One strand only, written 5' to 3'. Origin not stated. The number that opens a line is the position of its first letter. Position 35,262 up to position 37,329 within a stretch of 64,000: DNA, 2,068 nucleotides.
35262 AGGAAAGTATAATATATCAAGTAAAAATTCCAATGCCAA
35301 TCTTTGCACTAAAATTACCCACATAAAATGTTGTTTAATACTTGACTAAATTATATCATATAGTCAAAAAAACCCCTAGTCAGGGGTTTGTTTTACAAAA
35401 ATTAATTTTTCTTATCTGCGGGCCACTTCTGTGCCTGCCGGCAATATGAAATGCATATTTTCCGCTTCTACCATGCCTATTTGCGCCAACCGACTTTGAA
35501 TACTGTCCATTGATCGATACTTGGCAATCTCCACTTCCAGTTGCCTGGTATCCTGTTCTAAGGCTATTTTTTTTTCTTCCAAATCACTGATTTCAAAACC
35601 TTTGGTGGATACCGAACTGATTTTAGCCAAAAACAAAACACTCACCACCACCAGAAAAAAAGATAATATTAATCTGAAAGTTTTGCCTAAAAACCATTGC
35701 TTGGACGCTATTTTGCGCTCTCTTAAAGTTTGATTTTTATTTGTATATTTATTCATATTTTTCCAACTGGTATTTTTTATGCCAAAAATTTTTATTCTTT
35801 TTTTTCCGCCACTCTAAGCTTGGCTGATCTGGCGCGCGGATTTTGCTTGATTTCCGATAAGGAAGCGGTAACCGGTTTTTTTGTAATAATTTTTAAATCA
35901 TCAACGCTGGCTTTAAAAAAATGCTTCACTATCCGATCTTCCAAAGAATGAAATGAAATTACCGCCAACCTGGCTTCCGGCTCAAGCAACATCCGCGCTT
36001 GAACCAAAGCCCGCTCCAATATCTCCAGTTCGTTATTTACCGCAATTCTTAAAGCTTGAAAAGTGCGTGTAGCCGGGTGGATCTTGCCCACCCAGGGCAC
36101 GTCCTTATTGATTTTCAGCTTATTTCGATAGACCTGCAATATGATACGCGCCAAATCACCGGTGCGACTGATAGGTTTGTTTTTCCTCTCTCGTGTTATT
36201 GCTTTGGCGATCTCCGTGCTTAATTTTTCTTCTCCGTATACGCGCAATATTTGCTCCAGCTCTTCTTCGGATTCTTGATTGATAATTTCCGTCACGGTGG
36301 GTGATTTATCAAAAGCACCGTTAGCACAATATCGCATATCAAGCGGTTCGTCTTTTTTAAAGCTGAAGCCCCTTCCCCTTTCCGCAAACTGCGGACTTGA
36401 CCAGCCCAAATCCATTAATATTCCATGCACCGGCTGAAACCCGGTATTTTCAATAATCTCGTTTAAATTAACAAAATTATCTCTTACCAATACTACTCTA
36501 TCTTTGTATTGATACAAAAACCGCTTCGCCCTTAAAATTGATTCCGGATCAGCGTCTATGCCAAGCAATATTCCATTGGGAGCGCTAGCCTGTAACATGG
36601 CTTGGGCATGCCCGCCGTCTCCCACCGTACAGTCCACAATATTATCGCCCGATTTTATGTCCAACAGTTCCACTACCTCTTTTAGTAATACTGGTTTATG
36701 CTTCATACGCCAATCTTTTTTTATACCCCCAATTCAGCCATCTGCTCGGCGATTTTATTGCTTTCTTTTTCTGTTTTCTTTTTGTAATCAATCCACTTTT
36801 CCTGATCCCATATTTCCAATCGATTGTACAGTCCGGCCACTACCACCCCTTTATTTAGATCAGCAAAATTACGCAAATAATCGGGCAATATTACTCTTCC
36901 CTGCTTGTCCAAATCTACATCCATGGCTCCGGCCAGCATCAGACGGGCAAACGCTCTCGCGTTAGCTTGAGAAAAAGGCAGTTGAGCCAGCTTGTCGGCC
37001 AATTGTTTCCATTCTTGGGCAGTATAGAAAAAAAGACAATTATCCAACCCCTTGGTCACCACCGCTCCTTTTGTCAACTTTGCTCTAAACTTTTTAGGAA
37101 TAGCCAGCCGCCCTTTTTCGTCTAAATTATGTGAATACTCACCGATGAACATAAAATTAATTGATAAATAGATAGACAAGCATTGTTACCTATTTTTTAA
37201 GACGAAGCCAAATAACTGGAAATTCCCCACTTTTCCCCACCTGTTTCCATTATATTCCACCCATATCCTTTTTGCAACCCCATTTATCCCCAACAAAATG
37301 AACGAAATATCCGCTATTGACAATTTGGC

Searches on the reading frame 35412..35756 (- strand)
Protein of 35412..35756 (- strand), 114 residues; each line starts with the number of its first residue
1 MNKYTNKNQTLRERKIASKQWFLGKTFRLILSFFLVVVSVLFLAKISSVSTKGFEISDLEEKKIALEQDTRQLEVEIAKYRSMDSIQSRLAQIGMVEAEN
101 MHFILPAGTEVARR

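Call 3: search_protein_families(library=pfam, proteins=[window:35412-35756:-], max_evalue=0.01)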
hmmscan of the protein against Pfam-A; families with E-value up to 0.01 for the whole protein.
window:35412-35756:- (114 aa): 1 family
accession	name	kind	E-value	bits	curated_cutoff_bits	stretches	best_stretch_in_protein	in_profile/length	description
PF19579.4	FtsL_2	-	0.0045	17.3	24.6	1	33-100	22-89/100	Bacteriodetes cell division protein (FtsL-like)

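Call 4: search_protein_families(library=ncbifam, proteins=[window:35412-35756:-], max_evalue=0.01)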
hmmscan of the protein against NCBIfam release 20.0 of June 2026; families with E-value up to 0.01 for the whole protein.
window:35412-35756:- (114 aa): 2 families
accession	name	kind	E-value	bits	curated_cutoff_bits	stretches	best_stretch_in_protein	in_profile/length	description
NF053549.1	FtsL_Actino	equivalog_domain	6.4e-09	35.6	55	1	30-104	6-80/83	cell division protein FtsL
TIGR02209.1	ftsL_broad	equivalog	0.0039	17.1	42.45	1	25-86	2-63/85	cell division protein FtsL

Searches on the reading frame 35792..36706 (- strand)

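Call 3: search_protein_families(library=pfam, proteins=[window:35792-36706:-], max_evalue=0.01)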
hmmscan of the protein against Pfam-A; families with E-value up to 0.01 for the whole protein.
window:35792-36706:- (304 aa): 3 families
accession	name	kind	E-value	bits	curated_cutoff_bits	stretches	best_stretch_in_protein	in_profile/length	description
PF01795.25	Methyltransf_5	-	2.2e-101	339.9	27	1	2-303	3-309/309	MraW methylase family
PF10112.14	Halogen_Hydrol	-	0.00097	19.6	29.8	0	46-82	106-142/191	5-bromo-4-chloroindolyl phosphate hydrolysis protein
PF13847.12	Methyltransf_31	-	0.0026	17.9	27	0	17-62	1-46/145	Methyltransferase domain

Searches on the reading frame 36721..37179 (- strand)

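Call 3: search_protein_families(library=pfam, proteins=[window:36721-37179:-], max_evalue=0.01)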
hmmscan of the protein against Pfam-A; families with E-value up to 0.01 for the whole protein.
window:36721-37179:- (152 aa): 1 family
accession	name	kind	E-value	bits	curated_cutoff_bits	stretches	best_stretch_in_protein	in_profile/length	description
PF02381.23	MraZ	-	3.3e-43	146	23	2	10-79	1-71/72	MraZ protein, putative antitoxin-like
